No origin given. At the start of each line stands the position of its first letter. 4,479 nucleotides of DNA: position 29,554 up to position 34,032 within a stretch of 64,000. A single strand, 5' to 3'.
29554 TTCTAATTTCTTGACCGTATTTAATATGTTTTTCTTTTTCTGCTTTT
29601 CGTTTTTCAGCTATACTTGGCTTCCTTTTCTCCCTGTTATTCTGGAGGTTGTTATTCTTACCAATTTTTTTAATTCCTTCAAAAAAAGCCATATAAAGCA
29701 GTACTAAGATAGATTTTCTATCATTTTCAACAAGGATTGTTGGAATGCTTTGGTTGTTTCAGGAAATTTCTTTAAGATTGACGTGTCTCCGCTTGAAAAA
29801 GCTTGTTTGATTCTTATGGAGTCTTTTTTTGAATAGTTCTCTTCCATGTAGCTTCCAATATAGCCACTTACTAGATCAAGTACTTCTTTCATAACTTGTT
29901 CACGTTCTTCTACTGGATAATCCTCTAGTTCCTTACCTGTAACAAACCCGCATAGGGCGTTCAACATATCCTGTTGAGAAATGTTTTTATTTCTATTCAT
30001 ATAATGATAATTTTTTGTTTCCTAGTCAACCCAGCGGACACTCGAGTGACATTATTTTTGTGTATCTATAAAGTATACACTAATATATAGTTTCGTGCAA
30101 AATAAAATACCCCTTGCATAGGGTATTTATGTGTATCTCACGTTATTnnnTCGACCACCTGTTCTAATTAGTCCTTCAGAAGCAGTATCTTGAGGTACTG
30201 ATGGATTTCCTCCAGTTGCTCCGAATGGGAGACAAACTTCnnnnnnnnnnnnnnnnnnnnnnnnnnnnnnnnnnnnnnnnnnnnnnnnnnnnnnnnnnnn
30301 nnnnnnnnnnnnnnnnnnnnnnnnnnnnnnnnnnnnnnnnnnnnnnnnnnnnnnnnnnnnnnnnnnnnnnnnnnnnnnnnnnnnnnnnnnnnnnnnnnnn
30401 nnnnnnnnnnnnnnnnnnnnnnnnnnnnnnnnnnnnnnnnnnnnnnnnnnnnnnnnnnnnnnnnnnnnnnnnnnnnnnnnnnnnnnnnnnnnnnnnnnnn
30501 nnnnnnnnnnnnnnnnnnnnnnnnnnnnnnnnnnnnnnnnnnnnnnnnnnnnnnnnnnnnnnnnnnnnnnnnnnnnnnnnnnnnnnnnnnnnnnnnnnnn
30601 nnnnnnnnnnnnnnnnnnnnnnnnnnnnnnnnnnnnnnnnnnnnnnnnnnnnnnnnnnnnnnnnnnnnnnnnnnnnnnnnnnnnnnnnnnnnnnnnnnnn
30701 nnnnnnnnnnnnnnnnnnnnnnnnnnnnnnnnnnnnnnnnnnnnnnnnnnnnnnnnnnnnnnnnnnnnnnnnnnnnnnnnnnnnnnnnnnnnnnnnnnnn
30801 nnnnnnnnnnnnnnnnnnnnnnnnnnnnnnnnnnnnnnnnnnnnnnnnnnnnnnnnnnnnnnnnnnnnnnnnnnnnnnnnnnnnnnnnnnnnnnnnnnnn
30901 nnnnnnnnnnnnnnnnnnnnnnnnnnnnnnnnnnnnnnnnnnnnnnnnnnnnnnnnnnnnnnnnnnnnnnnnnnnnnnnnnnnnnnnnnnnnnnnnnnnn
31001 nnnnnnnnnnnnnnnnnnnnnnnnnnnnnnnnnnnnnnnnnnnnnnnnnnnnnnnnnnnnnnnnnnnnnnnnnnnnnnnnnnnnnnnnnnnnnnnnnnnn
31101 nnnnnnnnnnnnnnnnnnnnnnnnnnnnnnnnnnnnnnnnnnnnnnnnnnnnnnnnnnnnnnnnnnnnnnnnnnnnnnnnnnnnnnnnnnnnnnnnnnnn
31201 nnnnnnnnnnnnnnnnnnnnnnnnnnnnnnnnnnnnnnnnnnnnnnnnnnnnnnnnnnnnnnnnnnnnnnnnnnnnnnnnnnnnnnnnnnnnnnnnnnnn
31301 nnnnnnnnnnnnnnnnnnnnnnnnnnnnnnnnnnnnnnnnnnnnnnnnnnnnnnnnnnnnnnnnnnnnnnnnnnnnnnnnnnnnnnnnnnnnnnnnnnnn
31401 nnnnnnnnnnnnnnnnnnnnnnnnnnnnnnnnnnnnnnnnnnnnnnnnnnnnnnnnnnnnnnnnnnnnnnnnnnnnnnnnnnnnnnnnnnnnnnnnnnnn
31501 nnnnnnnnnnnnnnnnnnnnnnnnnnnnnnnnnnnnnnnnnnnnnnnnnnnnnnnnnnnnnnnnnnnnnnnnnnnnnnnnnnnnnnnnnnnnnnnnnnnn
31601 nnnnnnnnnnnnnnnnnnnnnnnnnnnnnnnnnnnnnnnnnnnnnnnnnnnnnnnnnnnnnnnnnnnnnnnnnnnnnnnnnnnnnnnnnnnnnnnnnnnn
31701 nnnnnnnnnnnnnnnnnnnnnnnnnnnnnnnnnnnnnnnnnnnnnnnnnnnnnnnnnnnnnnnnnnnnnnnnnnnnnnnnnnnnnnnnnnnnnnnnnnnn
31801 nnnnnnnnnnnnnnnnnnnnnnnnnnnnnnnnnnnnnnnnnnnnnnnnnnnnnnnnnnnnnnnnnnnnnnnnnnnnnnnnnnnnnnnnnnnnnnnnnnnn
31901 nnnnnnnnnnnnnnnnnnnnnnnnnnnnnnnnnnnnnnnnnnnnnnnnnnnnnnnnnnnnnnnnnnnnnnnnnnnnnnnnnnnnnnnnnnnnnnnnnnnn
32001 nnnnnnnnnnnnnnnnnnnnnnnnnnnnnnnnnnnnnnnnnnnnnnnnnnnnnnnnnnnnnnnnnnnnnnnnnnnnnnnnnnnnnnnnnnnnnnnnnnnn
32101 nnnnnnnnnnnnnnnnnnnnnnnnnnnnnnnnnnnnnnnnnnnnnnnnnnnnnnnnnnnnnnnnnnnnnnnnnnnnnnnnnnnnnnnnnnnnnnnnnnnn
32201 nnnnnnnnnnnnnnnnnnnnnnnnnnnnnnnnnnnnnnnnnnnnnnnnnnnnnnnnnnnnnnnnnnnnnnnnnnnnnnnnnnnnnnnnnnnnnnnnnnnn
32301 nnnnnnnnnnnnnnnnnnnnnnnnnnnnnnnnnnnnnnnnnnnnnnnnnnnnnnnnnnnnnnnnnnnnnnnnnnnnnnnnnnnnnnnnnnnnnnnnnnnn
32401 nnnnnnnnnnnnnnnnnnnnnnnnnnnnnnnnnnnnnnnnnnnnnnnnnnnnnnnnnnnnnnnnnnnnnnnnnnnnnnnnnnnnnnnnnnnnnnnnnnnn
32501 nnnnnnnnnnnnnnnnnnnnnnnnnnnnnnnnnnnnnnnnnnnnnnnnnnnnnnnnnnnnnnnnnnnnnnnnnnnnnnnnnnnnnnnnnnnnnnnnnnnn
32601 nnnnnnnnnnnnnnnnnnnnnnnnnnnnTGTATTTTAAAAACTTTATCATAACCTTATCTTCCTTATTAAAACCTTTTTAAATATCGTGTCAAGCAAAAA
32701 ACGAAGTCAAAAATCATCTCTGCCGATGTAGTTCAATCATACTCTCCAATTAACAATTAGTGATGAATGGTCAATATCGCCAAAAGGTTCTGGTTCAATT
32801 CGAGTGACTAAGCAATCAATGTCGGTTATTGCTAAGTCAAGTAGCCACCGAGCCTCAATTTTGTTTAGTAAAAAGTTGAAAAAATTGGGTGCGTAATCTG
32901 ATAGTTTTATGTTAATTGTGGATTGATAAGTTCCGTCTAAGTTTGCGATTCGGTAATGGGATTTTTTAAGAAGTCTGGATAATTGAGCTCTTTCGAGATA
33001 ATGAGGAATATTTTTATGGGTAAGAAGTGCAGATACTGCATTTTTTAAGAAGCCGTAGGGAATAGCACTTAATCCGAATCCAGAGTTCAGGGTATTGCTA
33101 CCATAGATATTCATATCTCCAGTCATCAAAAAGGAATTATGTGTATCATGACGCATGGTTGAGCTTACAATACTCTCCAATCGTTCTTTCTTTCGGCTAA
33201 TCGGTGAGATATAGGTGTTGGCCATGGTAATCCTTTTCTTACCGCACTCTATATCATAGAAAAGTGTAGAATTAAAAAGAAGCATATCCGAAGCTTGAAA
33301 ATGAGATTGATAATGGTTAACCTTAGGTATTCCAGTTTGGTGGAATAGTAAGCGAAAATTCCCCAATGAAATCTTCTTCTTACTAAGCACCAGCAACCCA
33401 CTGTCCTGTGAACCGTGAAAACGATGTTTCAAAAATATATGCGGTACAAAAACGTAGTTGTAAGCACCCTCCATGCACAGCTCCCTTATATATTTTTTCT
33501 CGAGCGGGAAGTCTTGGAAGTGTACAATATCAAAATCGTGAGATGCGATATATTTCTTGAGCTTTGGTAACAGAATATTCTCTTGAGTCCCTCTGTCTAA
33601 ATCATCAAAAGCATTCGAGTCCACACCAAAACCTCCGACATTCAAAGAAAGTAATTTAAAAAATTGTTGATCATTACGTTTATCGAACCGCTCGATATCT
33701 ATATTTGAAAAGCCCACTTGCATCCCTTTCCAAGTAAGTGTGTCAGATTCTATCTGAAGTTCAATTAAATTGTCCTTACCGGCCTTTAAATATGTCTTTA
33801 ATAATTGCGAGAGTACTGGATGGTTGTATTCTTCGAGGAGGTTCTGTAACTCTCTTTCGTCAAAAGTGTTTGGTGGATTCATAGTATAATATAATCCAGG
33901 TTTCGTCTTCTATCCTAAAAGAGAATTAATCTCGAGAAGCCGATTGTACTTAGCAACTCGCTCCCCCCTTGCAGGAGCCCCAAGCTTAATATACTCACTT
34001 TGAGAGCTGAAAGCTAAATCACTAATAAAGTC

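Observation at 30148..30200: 826-aa SdrD-B-like surface protein ends at LIRTGGR with no hydrophobic anchor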

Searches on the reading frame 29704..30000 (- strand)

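Call 3: search_protein_families(library=pfam, proteins=[window:29704-30000:-], max_evalue=0.01)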
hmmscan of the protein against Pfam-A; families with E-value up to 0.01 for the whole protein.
window:29704-30000:- (98 aa): 0 families

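Call 31: search_protein_families(library=ncbifam, proteins=[window:29704-30000:-], max_evalue=1)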
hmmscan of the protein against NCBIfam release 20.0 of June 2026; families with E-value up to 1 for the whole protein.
window:29704-30000:- (98 aa): 0 families

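Call 96: search_protein_families(library=pfam, proteins=[window:29704-30000:-], max_evalue=1)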
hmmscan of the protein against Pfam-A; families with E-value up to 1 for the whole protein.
window:29704-30000:- (98 aa): 2 families
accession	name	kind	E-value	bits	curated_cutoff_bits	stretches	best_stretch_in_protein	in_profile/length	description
PF22127.1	NtdA_N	-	0.048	13.9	27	1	11-43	14-49/66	NTD biosynthesis operon protein NtdA, N-terminal domain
PF22181.1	TarS_linker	-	0.24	12.2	27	1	16-63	37-84/100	Glycosyl transferase TarS linker domain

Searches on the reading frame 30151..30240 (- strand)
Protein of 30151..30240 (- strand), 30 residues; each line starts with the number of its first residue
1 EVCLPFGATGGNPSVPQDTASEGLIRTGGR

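Call 80: search_protein_families(library=ncbifam, proteins=[window:30151-30240:-], max_evalue=10)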
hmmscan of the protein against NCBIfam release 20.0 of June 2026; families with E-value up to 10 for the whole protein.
seq(30 aa): 0 families

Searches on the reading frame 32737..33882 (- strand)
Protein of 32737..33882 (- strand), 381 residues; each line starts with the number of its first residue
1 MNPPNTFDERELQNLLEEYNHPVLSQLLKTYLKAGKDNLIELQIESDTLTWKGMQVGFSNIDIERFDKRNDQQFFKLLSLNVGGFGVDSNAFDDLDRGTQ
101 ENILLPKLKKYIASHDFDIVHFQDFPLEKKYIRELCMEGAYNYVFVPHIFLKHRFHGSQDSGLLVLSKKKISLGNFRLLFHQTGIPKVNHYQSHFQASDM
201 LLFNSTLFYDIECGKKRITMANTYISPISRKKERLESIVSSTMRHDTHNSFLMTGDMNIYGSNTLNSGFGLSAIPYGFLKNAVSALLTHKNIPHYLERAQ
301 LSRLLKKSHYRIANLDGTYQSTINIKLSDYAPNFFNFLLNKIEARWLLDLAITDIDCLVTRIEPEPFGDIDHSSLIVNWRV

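Call 3: search_protein_families(library=pfam, proteins=[window:32737-33882:-], max_evalue=0.01)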
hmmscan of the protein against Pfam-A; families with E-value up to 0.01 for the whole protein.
window:32737-33882:- (381 aa): 0 families

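Call 31: search_protein_families(library=ncbifam, proteins=[window:32737-33882:-], max_evalue=1)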
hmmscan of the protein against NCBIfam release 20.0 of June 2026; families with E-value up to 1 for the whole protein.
window:32737-33882:- (381 aa): 1 family
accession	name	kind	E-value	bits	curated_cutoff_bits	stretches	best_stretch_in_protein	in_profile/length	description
NF011144.0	PRK14555.2-2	equivalog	0.021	14.9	281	0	64-78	56-70/149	RNA-binding protein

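Call 96: search_protein_families(library=pfam, proteins=[window:32737-33882:-], max_evalue=1)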
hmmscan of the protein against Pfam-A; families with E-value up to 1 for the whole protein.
window:32737-33882:- (381 aa): 1 family
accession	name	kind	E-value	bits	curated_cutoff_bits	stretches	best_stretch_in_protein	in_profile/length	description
PF13439.12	Glyco_transf_4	-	0.13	12.7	28.5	1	104-155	60-111/170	Glycosyltransferase Family 4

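Call 97: search_solved_structures(query=window:32737-33882:-, max_evalue=1)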
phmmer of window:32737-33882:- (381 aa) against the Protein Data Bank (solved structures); distinct sequences matched with E-value up to 1: 1.
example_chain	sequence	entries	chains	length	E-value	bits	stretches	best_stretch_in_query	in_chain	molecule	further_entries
1z6i_A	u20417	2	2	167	0.98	11.8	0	239-335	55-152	Peptidoglycan-recognition protein-LC | Peptidoglycan-recognition protein-LC isoform LCa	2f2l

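Call 102: predict_structure(protein=window:32740-33882:-)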
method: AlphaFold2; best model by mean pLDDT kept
length: 381 residues; sequences in the alignment: 1
mean_pLDDT: 32.5   pTM: 0.24
mean pLDDT of the five models: 32.5, 30.8, 26.1, 25.7, 24.2
residues with pLDDT >= 90: 0; 70-90: 0; 50-70: 2; < 50: 379
segments of 3 or more residues with pLDDT < 50: 1-13, 15-108, 110-381
pLDDT, mean of each block of 10 residues (from residue 1): 35 46 42 37 29 29 31 32 28 36 46 40 42 45 39 32 43 34 29 28 29 28 24 26 22 23 23 31 36 33 32 25 28 34 32 28 31 30 27
secondary structure, 60 per line:
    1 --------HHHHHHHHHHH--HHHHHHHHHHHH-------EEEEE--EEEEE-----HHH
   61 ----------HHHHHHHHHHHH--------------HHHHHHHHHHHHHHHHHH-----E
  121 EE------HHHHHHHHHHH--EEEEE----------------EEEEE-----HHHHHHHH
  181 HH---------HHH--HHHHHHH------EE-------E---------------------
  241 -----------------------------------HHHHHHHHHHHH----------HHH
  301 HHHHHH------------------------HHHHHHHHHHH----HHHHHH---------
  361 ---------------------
elements in order: H9-19 H22-33 E41-45 E48-52 H71-82 H97-114 E120-122 H129-139 E142-146 E163-167 H173-182 H197-203 H276-287 H298-306 H331-341 H346-351
